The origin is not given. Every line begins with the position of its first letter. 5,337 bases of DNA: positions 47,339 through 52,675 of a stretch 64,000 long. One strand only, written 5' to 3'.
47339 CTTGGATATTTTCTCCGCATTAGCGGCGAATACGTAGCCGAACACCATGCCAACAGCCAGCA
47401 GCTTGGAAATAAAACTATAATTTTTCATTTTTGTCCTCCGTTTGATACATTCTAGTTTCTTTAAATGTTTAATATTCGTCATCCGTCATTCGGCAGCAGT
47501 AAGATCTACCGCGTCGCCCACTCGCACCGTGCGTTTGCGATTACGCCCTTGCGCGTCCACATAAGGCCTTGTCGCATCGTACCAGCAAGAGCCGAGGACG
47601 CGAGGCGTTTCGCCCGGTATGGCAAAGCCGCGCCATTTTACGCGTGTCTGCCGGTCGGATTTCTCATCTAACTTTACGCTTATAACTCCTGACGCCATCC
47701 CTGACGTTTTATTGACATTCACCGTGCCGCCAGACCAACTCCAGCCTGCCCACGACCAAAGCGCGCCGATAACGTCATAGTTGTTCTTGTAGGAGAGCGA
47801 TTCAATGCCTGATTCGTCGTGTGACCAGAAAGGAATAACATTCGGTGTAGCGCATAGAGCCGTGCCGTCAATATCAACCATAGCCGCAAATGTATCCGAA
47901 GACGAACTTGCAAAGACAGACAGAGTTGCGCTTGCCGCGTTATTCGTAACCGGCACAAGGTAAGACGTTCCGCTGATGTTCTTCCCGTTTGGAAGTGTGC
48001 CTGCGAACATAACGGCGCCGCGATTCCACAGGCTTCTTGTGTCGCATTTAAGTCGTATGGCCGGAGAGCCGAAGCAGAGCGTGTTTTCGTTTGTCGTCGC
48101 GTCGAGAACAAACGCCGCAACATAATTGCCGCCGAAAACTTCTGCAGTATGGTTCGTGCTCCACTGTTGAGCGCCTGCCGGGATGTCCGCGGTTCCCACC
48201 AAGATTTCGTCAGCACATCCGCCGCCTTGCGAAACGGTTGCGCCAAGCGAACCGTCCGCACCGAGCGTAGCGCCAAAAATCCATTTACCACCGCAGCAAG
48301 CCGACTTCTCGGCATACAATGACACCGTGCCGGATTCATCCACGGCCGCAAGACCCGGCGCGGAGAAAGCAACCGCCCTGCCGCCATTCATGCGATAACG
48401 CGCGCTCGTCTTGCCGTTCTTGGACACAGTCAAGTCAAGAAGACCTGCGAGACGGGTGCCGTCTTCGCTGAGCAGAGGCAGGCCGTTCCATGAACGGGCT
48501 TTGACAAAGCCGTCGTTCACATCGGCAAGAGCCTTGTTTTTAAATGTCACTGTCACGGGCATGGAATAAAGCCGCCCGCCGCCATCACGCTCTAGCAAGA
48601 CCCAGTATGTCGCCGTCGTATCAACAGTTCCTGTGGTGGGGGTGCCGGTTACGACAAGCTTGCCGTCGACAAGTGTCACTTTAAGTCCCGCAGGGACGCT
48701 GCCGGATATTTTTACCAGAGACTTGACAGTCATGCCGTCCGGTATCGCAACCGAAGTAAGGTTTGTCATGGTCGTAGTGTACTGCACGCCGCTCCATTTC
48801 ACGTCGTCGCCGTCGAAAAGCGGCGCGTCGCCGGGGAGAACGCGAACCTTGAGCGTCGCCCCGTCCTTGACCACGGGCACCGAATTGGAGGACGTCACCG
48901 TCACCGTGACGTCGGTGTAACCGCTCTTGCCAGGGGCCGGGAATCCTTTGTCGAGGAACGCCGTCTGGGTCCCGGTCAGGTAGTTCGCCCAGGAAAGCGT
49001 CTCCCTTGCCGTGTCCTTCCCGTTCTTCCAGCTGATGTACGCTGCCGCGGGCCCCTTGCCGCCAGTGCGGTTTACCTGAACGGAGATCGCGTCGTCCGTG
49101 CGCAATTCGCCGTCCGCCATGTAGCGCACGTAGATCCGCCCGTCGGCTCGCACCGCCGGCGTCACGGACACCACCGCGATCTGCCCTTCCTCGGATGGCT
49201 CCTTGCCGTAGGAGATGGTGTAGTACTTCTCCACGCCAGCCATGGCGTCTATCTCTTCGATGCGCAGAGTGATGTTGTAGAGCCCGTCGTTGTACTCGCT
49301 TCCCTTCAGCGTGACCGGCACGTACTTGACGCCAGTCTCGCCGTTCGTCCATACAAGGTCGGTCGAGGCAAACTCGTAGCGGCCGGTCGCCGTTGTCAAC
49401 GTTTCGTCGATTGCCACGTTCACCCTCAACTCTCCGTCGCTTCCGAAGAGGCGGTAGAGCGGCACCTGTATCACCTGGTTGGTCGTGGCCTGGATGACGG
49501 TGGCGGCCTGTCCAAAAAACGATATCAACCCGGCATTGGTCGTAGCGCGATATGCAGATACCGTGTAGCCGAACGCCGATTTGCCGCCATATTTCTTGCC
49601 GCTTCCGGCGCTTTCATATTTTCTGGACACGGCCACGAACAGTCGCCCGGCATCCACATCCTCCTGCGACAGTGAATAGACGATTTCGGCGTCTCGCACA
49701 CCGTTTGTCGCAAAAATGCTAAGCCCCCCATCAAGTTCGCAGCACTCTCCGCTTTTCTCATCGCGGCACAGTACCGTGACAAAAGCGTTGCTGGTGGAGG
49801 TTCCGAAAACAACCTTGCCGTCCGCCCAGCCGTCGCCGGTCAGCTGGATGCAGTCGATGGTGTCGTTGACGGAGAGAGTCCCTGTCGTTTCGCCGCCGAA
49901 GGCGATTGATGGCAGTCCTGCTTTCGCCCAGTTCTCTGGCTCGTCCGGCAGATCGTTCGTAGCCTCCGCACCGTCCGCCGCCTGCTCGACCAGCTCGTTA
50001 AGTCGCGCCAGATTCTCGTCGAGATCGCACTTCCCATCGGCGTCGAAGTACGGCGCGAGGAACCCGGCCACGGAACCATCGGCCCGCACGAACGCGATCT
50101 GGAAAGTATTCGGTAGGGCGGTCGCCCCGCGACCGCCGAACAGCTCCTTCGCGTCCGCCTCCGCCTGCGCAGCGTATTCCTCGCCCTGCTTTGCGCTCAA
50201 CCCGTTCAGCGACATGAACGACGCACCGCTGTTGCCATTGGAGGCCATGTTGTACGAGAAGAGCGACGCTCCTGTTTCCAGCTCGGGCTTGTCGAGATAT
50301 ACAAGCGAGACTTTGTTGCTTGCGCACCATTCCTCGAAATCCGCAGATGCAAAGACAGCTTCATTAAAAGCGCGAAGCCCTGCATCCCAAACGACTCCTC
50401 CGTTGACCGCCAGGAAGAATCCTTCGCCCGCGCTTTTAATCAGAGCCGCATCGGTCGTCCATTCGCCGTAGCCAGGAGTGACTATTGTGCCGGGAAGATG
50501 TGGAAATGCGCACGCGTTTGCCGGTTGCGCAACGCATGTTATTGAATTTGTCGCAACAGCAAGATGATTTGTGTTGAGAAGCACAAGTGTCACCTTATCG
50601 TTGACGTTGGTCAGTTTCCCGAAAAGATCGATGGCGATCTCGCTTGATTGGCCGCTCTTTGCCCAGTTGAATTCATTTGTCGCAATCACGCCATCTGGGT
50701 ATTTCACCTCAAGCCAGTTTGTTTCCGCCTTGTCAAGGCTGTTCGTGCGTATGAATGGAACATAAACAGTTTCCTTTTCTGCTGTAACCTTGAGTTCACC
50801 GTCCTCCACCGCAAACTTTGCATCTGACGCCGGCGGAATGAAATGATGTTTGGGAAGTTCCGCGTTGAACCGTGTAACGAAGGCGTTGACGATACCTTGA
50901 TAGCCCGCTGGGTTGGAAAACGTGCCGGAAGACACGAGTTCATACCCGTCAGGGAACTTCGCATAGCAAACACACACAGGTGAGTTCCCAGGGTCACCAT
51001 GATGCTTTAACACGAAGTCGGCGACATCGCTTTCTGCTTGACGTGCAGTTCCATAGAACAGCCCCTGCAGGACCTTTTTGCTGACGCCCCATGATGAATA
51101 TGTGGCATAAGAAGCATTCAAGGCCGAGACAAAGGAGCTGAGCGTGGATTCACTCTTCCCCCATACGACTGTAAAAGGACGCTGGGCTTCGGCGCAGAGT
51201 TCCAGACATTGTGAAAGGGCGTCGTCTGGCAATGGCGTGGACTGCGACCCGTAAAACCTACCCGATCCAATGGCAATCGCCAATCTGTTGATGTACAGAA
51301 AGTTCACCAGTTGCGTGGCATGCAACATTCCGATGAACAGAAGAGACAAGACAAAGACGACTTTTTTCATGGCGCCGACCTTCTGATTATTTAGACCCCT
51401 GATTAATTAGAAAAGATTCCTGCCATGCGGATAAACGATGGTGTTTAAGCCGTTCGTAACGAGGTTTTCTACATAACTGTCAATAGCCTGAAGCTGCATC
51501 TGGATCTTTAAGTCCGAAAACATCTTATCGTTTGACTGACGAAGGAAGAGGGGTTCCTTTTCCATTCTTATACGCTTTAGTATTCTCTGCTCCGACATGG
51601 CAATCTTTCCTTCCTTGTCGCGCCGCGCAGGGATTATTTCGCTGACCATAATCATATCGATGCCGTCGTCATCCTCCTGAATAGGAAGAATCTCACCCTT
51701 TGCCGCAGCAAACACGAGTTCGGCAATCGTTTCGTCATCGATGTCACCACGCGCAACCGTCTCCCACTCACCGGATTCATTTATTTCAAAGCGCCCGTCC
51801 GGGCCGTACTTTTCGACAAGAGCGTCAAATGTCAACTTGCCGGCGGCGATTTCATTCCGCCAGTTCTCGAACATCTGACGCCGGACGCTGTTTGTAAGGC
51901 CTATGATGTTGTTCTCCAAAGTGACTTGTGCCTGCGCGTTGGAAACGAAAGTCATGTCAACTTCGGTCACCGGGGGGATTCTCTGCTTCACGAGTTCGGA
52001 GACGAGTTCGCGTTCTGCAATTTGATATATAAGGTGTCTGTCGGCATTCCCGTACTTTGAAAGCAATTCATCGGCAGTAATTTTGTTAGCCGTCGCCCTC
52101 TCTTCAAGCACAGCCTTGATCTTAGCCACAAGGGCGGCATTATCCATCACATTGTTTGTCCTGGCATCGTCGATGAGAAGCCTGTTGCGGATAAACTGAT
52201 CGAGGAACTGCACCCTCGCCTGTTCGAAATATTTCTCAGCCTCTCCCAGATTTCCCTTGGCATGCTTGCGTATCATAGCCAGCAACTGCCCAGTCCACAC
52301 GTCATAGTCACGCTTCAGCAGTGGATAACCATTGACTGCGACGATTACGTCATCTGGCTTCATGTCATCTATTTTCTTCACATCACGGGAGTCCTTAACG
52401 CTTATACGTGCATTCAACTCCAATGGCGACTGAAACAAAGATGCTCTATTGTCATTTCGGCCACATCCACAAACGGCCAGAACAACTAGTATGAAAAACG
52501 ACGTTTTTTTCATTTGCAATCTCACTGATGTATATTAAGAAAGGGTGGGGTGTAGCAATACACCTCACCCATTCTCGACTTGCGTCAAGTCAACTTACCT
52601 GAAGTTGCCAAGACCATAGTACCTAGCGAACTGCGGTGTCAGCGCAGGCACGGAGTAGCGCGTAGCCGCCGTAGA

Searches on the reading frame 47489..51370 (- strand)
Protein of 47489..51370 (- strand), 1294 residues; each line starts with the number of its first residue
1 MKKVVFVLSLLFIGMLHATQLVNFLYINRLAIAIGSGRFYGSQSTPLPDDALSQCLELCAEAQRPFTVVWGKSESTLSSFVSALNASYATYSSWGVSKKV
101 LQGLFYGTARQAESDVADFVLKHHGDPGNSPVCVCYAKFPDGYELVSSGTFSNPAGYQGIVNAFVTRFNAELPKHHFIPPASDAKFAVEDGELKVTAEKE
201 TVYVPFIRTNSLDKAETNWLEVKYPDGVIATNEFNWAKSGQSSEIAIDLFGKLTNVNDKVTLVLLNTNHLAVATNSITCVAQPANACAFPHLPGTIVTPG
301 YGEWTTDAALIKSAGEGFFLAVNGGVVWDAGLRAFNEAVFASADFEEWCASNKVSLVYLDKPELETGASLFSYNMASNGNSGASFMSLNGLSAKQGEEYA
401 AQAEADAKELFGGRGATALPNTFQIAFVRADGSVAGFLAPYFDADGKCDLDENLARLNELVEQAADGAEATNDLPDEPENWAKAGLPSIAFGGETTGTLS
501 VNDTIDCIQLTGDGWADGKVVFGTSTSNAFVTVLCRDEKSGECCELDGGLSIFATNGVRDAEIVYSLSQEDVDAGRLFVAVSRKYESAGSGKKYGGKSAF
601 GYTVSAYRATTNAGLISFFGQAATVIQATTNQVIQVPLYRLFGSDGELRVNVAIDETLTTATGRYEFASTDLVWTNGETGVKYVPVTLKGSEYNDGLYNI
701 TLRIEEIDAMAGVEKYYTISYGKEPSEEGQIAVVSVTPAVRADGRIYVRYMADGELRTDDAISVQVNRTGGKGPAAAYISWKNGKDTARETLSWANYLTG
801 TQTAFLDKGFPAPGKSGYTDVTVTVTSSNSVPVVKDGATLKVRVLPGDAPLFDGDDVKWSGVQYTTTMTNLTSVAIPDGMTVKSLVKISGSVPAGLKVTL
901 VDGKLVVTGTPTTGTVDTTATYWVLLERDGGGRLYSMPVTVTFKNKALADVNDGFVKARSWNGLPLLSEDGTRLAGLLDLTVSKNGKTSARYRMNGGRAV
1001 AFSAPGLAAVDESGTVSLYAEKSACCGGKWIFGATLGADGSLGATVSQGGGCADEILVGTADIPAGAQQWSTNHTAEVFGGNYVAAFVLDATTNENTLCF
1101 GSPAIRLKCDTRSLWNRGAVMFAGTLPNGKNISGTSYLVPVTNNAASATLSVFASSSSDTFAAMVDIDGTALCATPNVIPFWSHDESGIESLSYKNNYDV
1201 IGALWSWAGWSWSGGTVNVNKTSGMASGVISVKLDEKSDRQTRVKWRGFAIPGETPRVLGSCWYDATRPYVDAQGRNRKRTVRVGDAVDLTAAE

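Call 8: search_protein_families(library=pfam, proteins=[window:47489-51370:-], max_evalue=0.1)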
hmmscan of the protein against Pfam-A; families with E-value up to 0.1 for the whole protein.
window:47489-51370:- (1294 aa): 1 family
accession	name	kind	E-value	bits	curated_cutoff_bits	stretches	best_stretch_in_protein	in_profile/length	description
PF14889.11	PBP-Tp47_a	-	0.0025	17.8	25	1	605-695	50-137/164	Penicillin-binding protein Tp47 domain a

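Call 9: search_protein_families(library=ncbifam, proteins=[window:47489-51370:-], max_evalue=0.1)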
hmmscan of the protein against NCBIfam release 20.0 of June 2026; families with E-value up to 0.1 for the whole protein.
window:47489-51370:- (1294 aa): 0 families

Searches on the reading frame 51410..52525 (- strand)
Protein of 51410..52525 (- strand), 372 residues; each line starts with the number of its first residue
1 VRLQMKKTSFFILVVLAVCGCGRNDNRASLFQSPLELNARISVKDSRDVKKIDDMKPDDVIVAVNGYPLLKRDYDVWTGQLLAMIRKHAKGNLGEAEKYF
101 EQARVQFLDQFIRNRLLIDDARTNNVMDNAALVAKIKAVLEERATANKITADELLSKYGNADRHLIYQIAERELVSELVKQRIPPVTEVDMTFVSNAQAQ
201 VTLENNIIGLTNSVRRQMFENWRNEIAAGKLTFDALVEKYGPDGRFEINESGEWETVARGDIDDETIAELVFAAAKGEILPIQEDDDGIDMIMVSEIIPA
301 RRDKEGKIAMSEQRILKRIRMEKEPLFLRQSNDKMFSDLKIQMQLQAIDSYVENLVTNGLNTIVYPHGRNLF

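Call 13: search_protein_families(library=pfam, proteins=[window:51410-52525:-], max_evalue=0.01)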
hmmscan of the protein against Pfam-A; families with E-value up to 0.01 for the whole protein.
window:51410-52525:- (372 aa): 2 families
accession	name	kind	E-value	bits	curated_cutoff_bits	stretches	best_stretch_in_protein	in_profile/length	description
PF00639.27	Rotamase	-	0.00018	22.9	21.7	1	217-294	20-95/97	PPIC-type PPIASE domain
PF13624.11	SurA_N_3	-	0.0067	16.7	27.2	0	59-137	39-118/162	SurA-like N-terminal domain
